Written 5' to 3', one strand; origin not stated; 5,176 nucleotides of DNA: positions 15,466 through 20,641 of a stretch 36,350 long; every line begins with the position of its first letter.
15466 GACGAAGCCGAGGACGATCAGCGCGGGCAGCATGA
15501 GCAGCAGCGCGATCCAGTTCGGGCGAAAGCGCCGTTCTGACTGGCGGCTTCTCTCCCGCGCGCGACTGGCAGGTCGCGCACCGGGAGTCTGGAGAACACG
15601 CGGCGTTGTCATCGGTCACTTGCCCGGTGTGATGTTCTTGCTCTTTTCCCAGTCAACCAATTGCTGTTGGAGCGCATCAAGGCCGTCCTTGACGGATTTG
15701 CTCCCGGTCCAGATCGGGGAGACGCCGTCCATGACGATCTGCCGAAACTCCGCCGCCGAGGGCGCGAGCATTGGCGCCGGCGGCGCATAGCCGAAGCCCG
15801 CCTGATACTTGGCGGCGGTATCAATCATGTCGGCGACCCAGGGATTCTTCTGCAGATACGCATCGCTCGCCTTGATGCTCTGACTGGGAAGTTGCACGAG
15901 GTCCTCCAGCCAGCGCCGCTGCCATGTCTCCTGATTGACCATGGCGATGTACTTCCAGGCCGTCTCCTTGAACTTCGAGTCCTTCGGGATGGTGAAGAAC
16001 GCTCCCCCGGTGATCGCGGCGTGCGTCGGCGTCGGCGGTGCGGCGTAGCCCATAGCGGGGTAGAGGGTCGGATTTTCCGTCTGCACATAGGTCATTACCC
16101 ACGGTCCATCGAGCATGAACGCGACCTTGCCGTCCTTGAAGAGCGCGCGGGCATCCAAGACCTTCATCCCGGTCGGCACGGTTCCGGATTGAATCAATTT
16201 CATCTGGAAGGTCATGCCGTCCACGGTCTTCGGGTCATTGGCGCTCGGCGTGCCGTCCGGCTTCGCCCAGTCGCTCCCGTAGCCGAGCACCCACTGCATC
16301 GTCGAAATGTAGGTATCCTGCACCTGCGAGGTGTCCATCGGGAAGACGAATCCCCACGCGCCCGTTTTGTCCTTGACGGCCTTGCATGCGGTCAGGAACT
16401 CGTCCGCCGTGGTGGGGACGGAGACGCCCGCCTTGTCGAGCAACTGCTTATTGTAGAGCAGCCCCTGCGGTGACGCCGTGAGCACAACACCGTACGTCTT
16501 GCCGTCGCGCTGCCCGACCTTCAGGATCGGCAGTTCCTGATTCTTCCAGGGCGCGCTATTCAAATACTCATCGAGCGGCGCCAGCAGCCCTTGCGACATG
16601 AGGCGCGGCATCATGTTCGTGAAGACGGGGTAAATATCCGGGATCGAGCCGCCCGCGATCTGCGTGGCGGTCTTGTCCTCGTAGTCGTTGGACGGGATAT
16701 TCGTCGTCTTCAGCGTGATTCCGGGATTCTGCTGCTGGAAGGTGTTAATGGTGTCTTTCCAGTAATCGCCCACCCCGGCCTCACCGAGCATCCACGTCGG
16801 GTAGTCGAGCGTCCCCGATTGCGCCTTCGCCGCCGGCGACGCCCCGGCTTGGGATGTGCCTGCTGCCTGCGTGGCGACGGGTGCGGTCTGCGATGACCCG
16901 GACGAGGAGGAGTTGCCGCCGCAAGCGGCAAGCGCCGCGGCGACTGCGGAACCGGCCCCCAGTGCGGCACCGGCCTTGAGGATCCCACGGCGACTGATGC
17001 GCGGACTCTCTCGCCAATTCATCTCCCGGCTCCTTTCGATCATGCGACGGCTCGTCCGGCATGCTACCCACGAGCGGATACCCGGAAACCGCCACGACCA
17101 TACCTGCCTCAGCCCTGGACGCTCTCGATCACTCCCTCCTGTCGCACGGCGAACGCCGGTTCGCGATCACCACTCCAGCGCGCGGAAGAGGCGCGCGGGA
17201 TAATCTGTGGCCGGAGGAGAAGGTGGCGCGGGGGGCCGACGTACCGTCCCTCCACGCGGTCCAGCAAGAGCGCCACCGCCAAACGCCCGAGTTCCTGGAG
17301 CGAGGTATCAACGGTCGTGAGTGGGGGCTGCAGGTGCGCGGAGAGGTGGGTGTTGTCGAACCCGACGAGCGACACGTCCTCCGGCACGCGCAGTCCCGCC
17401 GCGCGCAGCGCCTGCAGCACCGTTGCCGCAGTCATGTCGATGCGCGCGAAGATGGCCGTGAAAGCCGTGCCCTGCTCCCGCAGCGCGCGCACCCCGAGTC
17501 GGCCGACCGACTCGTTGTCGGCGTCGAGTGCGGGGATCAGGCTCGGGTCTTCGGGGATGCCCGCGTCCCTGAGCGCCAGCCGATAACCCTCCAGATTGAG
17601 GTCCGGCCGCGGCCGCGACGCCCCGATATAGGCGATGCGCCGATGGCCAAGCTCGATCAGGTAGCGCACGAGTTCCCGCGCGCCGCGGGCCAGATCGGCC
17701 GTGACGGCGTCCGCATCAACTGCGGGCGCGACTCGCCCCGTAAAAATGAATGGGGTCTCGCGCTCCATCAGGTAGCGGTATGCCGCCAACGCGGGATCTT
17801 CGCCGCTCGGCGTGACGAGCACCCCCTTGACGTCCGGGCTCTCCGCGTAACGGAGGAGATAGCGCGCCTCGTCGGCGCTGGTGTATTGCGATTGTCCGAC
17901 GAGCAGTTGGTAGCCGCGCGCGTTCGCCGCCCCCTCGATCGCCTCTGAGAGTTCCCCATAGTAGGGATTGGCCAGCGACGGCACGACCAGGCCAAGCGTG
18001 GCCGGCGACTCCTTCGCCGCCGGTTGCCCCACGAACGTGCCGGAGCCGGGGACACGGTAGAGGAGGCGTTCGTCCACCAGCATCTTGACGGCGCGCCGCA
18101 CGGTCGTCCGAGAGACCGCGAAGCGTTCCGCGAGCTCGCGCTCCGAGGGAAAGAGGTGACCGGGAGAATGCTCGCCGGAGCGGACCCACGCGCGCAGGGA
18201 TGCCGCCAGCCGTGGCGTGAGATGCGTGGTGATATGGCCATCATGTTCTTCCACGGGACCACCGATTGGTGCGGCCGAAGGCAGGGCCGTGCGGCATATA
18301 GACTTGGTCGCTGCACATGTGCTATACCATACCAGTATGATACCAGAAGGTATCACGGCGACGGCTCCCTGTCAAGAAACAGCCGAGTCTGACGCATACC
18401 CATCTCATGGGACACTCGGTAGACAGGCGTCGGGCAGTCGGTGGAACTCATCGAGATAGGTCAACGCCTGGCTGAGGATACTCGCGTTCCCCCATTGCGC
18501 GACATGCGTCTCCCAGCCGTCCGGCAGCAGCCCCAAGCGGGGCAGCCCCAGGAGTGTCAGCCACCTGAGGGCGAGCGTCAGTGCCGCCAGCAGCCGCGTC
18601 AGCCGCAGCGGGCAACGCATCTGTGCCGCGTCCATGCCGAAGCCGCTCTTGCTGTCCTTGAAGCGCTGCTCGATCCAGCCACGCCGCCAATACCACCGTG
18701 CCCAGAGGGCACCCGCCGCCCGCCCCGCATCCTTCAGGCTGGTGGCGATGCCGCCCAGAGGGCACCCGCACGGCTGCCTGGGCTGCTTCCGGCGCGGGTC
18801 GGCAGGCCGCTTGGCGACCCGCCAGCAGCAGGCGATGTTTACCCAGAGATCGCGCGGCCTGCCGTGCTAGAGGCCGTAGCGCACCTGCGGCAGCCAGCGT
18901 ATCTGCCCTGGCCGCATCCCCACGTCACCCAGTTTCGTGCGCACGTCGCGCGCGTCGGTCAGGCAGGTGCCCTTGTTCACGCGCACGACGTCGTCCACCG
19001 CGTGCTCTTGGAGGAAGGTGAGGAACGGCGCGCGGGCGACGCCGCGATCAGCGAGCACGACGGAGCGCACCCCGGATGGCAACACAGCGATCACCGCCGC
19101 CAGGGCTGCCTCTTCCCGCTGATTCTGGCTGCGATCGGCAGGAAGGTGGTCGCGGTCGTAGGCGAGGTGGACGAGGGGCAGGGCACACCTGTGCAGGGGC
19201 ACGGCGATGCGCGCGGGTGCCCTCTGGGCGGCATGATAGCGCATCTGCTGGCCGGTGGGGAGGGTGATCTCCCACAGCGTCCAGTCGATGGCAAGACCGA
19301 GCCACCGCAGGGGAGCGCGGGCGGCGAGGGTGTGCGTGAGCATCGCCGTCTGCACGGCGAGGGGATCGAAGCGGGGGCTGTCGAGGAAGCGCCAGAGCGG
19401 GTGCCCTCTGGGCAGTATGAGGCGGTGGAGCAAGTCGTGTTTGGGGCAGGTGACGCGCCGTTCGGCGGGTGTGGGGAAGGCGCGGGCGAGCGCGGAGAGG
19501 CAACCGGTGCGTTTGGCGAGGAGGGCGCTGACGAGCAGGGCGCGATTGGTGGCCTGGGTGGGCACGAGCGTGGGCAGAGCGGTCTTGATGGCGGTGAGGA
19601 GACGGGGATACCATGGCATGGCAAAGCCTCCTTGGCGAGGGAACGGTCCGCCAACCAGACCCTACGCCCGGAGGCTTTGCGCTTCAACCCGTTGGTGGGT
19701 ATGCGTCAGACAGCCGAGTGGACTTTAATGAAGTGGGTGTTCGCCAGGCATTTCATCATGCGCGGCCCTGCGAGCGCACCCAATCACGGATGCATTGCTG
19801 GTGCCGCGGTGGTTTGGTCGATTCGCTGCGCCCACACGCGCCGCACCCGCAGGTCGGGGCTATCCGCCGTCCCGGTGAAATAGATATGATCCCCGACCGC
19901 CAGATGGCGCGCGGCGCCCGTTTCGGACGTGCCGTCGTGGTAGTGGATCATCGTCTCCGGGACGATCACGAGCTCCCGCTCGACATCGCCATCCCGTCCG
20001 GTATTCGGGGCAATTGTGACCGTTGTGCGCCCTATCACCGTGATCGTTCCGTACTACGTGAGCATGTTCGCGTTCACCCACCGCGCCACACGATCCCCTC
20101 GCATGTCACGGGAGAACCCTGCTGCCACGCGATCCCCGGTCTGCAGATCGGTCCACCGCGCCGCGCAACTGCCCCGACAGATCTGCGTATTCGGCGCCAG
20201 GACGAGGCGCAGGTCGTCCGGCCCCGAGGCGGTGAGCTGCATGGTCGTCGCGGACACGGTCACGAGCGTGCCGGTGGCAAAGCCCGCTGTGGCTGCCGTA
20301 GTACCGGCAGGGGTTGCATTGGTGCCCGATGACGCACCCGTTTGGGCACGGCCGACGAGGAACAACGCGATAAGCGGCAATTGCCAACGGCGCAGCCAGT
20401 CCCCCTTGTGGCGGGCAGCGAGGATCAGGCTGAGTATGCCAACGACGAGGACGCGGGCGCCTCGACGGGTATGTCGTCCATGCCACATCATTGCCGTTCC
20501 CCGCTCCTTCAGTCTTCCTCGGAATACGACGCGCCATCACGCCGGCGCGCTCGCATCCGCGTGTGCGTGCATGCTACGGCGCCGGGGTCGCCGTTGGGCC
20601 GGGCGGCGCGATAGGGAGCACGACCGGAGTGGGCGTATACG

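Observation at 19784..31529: ECF sigma / anti-sigma-headed, 11-12-gene unidirectional envelope cluster with an unusual domain inventory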

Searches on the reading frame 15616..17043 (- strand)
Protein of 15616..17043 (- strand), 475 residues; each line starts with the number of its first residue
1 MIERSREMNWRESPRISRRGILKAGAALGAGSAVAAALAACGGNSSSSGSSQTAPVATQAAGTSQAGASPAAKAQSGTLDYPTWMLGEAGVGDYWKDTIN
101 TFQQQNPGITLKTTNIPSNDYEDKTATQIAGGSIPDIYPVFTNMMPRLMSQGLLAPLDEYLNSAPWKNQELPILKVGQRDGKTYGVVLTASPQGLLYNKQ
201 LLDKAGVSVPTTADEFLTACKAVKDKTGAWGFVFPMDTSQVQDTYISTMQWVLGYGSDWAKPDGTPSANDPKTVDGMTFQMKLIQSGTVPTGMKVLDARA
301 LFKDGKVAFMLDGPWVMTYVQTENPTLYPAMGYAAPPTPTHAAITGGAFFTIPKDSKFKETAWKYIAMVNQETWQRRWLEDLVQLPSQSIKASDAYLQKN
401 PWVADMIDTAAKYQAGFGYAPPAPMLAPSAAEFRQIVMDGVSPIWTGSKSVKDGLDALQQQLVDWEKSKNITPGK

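Call 5: search_protein_families(library=pfam, max_evalue=0.1, proteins=[window:15616-17043:-])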
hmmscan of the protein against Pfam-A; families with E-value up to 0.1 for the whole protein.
window:15616-17043:- (475 aa): 3 families
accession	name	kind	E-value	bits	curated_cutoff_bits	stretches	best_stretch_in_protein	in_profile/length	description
PF13416.11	SBP_bac_8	-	9.1e-38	131.1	27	1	99-387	3-261/279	Bacterial extracellular solute-binding protein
PF01547.30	SBP_bac_1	-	4.7e-36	125.8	26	1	92-374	7-305/307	Bacterial extracellular solute-binding protein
PF10518.14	TAT_signal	-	0.0098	16.3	22.7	1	16-35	2-21/21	TAT (twin-arginine translocation) pathway signal sequence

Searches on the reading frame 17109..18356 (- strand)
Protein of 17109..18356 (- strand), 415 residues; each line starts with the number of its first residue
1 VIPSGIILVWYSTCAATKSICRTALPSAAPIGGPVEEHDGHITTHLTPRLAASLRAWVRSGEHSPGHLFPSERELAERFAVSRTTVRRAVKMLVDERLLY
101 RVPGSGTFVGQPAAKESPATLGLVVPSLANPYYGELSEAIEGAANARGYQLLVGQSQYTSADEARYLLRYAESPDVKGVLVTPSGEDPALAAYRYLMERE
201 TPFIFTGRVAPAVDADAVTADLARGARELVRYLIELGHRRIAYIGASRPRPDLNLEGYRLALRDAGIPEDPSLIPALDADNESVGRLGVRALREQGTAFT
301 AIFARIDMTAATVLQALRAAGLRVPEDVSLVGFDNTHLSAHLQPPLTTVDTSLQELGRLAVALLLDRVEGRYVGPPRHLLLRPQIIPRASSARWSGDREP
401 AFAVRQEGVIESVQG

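Call 18: search_protein_families(library=pfam, max_evalue=0.01, proteins=[window:17109-18356:-])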
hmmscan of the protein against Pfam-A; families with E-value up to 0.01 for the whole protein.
window:17109-18356:- (415 aa): 12 families
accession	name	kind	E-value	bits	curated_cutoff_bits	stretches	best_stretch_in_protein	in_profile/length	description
PF13377.12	Peripla_BP_3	-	3.6e-37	128.4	26.5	1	230-391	1-167/167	Periplasmic binding protein-like domain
PF00532.27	Peripla_BP_1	-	1.1e-21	78.1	22.2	1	120-368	3-261/281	Periplasmic binding proteins and sugar binding domain of LacI family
PF00392.27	GntR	-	1.1e-19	70.3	27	1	49-109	4-64/64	Bacterial regulatory proteins, gntR family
PF13407.12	Peripla_BP_4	-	7.7e-09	35.9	35.1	1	122-367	2-253/258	Periplasmic binding protein domain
PF13730.12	HTH_36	-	4.7e-05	23.6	25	1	65-98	21-54/55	Helix-turn-helix domain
PF25213.1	HVO_A0261_N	-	5.2e-05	23.5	35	1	72-104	27-59/86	HVO_A0261 N-terminal domain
PF09339.16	HTH_IclR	-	5.8e-05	23.2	22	1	73-103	22-52/52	IclR helix-turn-helix domain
PF08279.18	HTH_11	-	0.00015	22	25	1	73-93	19-39/55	HTH domain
PF13412.12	HTH_24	-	0.00051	20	21.9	1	73-96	21-44/48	Winged helix-turn-helix DNA-binding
PF13545.12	HTH_Crp_2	-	0.00064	20.1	27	1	49-100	2-53/70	Crp-like helix-turn-helix domain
PF12802.13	MarR_2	-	0.0016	19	27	1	73-103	24-54/61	MarR family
PF08220.18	HTH_DeoR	-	0.0041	17.3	21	0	74-104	19-49/57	DeoR-like helix-turn-helix domain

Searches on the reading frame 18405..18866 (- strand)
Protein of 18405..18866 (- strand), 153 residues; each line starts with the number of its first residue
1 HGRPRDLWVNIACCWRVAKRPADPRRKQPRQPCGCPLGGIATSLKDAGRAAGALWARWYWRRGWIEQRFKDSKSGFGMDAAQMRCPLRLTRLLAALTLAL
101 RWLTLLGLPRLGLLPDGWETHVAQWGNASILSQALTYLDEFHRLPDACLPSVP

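Call 18: search_protein_families(library=pfam, max_evalue=0.01, proteins=[window:18405-18866:-])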
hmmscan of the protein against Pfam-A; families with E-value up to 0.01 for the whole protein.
window:18405-18866:- (153 aa): 1 family
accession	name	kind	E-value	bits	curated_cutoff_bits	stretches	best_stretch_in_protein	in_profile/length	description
PF01609.27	DDE_Tnp_1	-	0.0017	18.6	23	1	56-100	154-198/200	Transposase DDE domain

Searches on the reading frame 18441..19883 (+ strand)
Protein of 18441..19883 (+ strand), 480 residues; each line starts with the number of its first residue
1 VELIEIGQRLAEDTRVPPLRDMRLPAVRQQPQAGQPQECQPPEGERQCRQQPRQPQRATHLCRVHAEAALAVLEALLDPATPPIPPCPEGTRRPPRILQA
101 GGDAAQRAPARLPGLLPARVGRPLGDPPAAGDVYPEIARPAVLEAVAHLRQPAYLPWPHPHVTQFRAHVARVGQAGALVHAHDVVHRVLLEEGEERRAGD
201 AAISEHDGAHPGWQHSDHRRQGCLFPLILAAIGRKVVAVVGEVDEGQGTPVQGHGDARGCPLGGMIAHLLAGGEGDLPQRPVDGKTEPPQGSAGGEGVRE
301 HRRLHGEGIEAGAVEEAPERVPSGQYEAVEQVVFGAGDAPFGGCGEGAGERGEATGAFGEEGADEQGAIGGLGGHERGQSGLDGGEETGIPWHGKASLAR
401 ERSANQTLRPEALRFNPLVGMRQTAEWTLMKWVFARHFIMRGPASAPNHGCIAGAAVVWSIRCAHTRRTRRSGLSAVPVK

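Call 5: search_protein_families(library=pfam, max_evalue=0.1, proteins=[window:18441-19883:+])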
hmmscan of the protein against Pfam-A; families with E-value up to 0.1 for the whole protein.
window:18441-19883:+ (480 aa): 0 families

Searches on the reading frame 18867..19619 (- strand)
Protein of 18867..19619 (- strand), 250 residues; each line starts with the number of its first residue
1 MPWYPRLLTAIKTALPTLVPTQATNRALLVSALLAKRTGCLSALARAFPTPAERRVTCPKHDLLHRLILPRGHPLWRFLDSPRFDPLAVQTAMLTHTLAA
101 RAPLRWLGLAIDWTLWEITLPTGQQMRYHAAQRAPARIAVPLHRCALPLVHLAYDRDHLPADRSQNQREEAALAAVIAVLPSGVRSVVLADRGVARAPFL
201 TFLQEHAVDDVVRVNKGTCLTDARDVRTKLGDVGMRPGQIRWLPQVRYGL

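Call 18: search_protein_families(library=pfam, max_evalue=0.01, proteins=[window:18867-19619:-])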
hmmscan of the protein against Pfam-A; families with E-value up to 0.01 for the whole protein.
window:18867-19619:- (250 aa): 1 family
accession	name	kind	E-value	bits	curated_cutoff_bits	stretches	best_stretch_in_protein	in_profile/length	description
PF01609.27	DDE_Tnp_1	-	0.00089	19.5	23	1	108-223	6-115/200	Transposase DDE domain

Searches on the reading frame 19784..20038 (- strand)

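Call 5: search_protein_families(library=pfam, max_evalue=0.1, proteins=[window:19784-20038:-])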
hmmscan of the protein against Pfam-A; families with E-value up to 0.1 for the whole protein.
window:19784-20038:- (84 aa): 1 family
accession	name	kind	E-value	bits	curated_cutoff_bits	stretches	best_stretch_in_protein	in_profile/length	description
PF09255.16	Antig_Caf1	-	0.061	13.9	25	1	15-59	20-64/136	Caf1 Capsule antigen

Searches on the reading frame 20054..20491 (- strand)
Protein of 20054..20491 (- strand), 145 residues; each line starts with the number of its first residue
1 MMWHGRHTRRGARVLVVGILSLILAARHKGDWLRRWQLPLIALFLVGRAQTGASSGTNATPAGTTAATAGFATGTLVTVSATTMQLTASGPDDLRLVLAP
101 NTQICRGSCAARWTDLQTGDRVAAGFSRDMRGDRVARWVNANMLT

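Call 5: search_protein_families(library=pfam, max_evalue=0.1, proteins=[window:20054-20491:-])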
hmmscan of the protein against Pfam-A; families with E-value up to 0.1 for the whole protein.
window:20054-20491:- (145 aa): 2 families
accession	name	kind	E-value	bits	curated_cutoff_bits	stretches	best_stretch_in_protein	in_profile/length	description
PF18914.6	DUF5666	-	0.0047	17.6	27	1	79-139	7-59/60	Domain of unknown function (DUF5666)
PF21827.1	New_glue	-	0.022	14.9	31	1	43-84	12-58/94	New glue protein family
